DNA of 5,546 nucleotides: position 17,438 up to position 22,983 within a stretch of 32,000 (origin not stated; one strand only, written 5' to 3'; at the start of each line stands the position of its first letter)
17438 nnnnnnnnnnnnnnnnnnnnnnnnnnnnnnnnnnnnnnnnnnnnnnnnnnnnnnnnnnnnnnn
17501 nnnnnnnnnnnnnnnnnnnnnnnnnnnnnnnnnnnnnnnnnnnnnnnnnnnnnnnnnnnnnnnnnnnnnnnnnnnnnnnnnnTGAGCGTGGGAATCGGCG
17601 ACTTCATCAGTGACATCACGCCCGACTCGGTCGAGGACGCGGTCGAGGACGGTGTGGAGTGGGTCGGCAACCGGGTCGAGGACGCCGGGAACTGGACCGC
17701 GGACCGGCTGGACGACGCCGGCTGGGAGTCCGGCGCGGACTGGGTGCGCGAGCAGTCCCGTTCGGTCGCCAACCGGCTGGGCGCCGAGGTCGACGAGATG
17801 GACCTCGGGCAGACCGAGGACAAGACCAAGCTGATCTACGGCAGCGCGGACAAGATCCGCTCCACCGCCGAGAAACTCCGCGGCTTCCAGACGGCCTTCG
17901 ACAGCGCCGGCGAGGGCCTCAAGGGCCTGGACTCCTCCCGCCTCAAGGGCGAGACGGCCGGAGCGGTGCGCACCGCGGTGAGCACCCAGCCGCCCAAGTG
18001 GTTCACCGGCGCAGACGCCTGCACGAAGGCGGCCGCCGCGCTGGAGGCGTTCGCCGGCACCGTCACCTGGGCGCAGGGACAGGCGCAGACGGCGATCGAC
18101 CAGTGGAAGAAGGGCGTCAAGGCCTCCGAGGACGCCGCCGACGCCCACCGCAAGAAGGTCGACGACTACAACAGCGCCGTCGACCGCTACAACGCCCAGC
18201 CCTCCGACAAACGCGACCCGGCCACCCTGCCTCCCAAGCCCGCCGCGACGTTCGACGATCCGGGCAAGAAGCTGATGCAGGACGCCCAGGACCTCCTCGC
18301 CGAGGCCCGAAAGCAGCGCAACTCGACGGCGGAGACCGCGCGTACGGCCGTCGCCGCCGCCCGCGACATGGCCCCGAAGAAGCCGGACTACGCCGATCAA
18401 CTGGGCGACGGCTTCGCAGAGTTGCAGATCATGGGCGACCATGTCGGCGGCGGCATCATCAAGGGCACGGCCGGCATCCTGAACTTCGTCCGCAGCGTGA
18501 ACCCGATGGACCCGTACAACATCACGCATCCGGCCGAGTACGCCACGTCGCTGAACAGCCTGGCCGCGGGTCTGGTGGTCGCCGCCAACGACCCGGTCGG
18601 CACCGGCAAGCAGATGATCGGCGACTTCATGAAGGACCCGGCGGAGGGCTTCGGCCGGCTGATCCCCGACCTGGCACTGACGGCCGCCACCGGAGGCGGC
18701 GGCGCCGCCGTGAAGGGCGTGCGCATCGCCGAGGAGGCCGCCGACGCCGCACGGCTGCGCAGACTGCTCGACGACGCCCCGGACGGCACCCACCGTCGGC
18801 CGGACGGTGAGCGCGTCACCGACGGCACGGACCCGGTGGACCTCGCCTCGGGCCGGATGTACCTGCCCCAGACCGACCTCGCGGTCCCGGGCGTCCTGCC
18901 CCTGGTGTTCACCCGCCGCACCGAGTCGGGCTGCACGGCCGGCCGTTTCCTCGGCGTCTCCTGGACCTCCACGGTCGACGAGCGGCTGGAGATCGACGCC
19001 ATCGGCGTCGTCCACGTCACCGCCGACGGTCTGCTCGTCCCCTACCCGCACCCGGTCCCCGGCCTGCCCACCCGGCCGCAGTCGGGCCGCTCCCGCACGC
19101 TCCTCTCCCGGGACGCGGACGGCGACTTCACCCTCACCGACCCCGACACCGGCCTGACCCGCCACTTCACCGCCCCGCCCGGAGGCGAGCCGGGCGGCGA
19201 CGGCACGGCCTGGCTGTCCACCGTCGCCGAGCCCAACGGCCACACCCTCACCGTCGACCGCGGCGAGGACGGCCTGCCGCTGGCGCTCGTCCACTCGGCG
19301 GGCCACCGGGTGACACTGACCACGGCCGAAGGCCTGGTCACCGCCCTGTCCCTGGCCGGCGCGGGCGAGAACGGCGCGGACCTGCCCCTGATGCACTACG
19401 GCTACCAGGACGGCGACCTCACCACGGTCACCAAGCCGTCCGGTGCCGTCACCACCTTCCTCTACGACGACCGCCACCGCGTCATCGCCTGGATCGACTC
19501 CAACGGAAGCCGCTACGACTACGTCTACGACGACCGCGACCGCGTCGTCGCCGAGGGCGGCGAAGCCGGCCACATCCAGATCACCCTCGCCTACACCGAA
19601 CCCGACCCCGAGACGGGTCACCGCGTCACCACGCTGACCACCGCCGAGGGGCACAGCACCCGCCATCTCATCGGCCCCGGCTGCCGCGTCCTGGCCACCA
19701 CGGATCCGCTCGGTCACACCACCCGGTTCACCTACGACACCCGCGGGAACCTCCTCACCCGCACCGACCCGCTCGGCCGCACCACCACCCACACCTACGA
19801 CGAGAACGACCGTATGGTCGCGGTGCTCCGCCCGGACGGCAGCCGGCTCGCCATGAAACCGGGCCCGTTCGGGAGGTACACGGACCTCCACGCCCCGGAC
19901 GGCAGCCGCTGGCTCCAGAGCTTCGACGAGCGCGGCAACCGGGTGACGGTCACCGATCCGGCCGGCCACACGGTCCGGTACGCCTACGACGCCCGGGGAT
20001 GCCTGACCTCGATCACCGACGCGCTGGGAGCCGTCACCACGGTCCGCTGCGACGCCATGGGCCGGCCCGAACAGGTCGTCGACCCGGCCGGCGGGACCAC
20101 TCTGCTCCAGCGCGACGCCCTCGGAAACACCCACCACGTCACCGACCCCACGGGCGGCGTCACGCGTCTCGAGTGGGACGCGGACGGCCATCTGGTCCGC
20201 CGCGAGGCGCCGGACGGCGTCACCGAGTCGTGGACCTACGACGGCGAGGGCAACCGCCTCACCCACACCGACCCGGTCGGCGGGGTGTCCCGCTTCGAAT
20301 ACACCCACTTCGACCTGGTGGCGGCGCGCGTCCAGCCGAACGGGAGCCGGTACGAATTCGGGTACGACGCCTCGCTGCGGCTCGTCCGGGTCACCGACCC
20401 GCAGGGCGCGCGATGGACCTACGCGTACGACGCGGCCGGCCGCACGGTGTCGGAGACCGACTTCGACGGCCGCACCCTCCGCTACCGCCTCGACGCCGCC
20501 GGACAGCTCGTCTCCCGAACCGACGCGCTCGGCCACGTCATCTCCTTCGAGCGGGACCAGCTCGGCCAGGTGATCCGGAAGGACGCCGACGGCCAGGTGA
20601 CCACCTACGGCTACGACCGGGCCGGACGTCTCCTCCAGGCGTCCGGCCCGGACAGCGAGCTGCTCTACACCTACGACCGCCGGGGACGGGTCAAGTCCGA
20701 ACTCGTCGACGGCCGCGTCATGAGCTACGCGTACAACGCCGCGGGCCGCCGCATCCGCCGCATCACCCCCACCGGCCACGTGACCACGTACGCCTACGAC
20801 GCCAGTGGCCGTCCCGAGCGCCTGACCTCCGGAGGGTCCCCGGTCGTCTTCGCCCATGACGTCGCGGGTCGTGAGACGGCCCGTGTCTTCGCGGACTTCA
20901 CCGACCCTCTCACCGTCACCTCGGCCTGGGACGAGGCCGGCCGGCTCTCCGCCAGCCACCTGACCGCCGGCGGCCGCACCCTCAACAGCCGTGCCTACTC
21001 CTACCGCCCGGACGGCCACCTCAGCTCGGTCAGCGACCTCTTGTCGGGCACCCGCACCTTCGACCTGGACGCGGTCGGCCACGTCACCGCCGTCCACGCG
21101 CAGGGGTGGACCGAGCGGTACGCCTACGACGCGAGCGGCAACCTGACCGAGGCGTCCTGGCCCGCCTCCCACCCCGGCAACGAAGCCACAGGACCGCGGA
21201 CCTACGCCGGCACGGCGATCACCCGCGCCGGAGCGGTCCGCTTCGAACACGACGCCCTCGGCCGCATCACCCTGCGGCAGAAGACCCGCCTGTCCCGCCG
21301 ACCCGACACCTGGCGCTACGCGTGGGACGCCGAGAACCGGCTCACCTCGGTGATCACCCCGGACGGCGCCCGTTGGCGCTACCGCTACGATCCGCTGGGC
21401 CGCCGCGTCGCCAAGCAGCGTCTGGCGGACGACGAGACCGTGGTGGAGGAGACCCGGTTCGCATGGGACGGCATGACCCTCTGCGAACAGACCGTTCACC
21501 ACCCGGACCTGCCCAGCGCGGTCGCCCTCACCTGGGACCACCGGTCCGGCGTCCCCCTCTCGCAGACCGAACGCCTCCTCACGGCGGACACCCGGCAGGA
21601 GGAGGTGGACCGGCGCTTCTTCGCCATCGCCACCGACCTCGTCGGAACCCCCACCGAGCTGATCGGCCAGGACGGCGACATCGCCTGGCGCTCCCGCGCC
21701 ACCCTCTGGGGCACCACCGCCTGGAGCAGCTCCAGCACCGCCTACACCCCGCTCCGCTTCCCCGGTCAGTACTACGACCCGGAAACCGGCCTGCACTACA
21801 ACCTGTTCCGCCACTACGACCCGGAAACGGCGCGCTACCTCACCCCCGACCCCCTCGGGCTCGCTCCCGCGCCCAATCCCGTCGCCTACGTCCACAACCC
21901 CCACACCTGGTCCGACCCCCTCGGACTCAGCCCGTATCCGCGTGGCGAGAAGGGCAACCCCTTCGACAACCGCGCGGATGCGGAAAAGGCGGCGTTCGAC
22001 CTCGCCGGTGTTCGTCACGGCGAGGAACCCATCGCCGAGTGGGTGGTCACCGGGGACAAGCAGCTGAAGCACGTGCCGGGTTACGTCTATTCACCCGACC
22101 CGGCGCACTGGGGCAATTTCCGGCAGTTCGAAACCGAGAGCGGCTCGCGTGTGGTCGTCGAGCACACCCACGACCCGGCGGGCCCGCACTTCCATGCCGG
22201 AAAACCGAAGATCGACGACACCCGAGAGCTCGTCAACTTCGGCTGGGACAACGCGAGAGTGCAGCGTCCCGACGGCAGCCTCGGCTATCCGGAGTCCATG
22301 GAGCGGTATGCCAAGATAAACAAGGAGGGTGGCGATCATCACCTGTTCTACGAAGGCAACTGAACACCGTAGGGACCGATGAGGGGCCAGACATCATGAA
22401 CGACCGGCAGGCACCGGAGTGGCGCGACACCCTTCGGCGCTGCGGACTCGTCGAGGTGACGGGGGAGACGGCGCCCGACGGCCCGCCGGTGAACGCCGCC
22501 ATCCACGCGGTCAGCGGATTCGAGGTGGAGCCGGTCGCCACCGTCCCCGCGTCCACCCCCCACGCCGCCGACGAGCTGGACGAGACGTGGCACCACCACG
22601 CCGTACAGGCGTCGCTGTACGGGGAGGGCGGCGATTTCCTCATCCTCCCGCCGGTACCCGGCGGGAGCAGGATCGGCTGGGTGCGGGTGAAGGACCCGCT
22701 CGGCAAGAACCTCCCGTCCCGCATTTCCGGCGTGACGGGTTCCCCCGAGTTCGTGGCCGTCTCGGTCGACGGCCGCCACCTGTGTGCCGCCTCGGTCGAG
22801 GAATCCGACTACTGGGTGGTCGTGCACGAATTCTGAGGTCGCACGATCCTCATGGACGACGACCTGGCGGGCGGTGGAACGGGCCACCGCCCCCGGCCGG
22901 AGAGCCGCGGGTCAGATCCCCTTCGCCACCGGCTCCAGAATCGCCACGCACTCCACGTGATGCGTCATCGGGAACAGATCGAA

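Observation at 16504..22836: Four-gene Rhs polymorphic-toxin operon inserted between housekeeping genes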

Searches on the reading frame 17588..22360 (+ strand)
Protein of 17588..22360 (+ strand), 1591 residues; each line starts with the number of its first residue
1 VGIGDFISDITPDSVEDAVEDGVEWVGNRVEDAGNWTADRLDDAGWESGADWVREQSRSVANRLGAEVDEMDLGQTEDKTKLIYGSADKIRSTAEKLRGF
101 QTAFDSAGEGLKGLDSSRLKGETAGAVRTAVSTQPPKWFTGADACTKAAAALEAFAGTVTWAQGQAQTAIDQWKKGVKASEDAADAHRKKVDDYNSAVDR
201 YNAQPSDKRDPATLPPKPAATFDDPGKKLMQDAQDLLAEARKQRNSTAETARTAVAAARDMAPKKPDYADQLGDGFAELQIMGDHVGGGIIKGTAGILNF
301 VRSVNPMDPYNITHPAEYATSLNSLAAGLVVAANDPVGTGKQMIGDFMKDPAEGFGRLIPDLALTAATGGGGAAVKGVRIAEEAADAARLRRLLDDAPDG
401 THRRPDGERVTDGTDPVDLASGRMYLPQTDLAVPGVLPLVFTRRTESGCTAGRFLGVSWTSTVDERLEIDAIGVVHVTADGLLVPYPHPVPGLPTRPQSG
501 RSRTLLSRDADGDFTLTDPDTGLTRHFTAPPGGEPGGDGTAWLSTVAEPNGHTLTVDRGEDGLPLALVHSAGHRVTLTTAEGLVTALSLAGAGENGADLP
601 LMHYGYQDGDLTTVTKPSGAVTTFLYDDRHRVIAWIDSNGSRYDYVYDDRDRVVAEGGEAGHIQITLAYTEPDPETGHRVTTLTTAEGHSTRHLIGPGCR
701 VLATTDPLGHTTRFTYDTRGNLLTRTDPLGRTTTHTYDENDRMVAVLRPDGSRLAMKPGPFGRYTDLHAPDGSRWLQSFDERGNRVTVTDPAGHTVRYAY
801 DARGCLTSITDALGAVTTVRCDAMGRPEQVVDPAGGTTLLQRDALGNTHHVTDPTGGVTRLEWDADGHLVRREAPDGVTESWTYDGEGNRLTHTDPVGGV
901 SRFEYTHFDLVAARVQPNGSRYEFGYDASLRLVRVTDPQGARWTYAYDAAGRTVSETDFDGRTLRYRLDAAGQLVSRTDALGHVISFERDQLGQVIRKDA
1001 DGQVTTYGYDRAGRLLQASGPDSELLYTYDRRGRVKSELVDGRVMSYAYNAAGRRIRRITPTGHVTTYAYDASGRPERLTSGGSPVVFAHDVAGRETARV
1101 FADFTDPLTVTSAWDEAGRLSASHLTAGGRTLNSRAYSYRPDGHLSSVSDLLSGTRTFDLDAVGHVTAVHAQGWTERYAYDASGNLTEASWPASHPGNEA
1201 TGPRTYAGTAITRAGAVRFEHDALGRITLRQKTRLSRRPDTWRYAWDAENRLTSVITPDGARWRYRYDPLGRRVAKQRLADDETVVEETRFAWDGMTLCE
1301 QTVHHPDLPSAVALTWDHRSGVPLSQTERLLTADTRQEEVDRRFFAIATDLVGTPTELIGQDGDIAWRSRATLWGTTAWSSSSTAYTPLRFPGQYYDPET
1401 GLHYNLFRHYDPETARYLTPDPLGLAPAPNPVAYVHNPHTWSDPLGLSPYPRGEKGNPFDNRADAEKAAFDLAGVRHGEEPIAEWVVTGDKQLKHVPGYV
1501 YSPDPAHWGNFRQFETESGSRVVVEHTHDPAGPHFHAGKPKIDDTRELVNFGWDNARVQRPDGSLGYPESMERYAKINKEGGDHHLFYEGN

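Call 7: search_protein_families(library=pfam, proteins=[window:17588-22360:+], max_evalue=0.1)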
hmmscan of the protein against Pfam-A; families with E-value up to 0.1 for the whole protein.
window:17588-22360:+ (1591 aa): 9 families
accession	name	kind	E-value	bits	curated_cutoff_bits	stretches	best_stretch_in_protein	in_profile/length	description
PF05593.20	RHS_repeat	-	9.5e-96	313.1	22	17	926-963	1-38/38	RHS Repeat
PF21725.3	T7SS_signal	-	1.5e-89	300.5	27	1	15-266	1-241/241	Putative T7SS secretion signal domain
PF20148.4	DUF6531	-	1.9e-19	70.2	24.1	1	415-485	2-73/74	Domain of unknown function (DUF6531)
PF25023.1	TEN_YD-shell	-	4.4e-11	42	50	2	1161-1421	631-866/909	Teneurin YD-shell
PF03527.20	RHS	-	6.1e-08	32.8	27.9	1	1349-1378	6-35/38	RHS protein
PF15657.11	Tox-HNH-EHHH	-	7.4e-08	33.1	25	1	1499-1588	2-69/69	HNH/Endo VII superfamily nuclease toxins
PF24684.1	Vgb_lyase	-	0.0036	16.6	50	0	939-1053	23-138/290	Virginiamycin B lyase family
PF15283.12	DUF4595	-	0.02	15.3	34.2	0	920-1037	75-202/202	Domain of unknown function (DUF4595) with porin-like fold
PF17780.6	OCRE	-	0.06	13.8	24.7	0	1393-1420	12-41/52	OCRE domain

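Call 8: search_protein_families(library=ncbifam, proteins=[window:17588-22360:+], max_evalue=0.1)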
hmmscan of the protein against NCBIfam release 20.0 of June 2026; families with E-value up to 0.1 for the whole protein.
window:17588-22360:+ (1591 aa): 4 families
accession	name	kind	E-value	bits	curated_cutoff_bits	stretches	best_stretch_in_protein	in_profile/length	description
TIGR01643.1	YD_repeat_2x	repeat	2e-80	262.3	15.8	15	926-966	1-41/42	YD repeat-containing protein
NF041261.1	RHS_core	equivalog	1.7e-67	228.3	2000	4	608-889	458-733/1261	RHS element core protein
TIGR03696.1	Rhs_assc_core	domain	7.4e-23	80.9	32.5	1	1373-1447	3-76/76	RHS repeat-associated core domain-containing protein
NF002798.1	PRK02939.1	equivalog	0.1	12.4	263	0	1225-1285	105-165/236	YnfC family lipoprotein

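Call 35: search_solved_structures(query=window:17588-22360:+, max_evalue=0.001)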
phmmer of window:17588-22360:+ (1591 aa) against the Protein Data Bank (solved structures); distinct sequences matched with E-value up to 0.001: 32.
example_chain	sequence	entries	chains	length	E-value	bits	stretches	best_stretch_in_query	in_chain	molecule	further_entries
8qjd_A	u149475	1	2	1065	1.1e-100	341.4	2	412-1191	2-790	Salmonella bongori Rhs core domain (residues 360-1420)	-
8qjc_A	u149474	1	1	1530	1.3e-100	341.1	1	384-1448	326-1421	T6SS-associated Rhs core and toxin domain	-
8qjb_A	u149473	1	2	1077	2.7e-100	340.1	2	411-1191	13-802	T6SS-associated Rhs core domain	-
7q97_A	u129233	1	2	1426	3.6e-83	283.3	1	414-1522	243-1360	Rhs family protein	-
7pq5_L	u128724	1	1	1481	9.1e-78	265.4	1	398-1448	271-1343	Tre23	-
8qja_A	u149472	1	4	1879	1.3e-76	261.5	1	425-1447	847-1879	Putative type VI secretion system YD repeat-containing Rhs element Vgr protein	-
8cp6_B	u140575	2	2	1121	9e-71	242.2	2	709-1216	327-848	Toxin protein Tse5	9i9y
8uy4_A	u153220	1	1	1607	7.4e-68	232.5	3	874-1300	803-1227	Tse15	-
8uxt_A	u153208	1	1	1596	1.5e-66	228.2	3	874-1300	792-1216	Tse15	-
8h8a_A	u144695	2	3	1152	9.2e-57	195.7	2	875-1446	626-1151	Putative Rhs-family protein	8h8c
8h8b_A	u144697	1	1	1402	2.2e-55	191.2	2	876-1447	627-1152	Putative Rhs-family protein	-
9pt5_A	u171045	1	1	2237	8e-29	103.1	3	765-1100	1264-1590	Teneurin-like protein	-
9ifo_A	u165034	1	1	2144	2.3e-28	101.6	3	765-1100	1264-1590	Teneurin-Like Protein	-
8fia_A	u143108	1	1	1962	8.1e-13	50.1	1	1338-1427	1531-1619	Teneurin-m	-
6fay_A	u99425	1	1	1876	4.2e-09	37.8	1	860-1422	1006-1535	Odz3 protein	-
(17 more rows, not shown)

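Call 88: search_protein_families(library=padloc, proteins=[window:17588-22360:+], max_evalue=0.01)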
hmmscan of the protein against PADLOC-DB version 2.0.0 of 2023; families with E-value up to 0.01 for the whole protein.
window:17588-22360:+ (1591 aa): 0 families

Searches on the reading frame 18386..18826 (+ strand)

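Call 71: search_protein_families(library=pfam, proteins=[window:18386-18826:+], max_evalue=10)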
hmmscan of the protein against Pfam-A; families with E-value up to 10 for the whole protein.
seq(147 aa): 1 family
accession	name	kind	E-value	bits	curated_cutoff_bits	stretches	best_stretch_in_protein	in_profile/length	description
PF14760.11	Rnk_N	-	0.17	12.8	23.7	1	119-136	8-25/41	Rnk N-terminus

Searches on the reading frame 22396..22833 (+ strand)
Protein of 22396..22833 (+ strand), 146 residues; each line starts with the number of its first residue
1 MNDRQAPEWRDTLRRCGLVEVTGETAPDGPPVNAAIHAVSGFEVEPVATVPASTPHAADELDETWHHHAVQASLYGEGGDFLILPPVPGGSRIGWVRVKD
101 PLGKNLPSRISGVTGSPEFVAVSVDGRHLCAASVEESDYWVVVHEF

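Call 7: search_protein_families(library=pfam, proteins=[window:22396-22833:+], max_evalue=0.1)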
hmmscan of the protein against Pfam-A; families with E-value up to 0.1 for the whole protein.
window:22396-22833:+ (146 aa): 0 families

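Call 8: search_protein_families(library=ncbifam, proteins=[window:22396-22833:+], max_evalue=0.1)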
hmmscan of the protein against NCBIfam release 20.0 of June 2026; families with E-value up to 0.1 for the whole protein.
window:22396-22833:+ (146 aa): 0 families

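Call 38: search_solved_structures(query=window:22396-22833:+, max_evalue=10)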
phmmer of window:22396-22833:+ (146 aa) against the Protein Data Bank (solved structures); distinct sequences matched with E-value up to 10: 4.
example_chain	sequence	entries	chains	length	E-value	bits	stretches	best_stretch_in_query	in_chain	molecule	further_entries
5dml_A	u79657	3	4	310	0.15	15.3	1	33-72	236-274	Homocysteine S-methyltransferase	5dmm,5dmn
4dfi_A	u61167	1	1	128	0.38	14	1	72-134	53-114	Poliovirus receptor-related protein 2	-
8ghr_C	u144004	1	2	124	0.5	13.6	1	92-139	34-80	VH27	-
8pjv_A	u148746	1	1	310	0.74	13.1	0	31-69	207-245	SAKe6DR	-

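Call 88: search_protein_families(library=padloc, proteins=[window:22396-22833:+], max_evalue=0.01)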
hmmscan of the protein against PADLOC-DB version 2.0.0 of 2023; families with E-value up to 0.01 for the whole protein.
window:22396-22833:+ (146 aa): 0 families
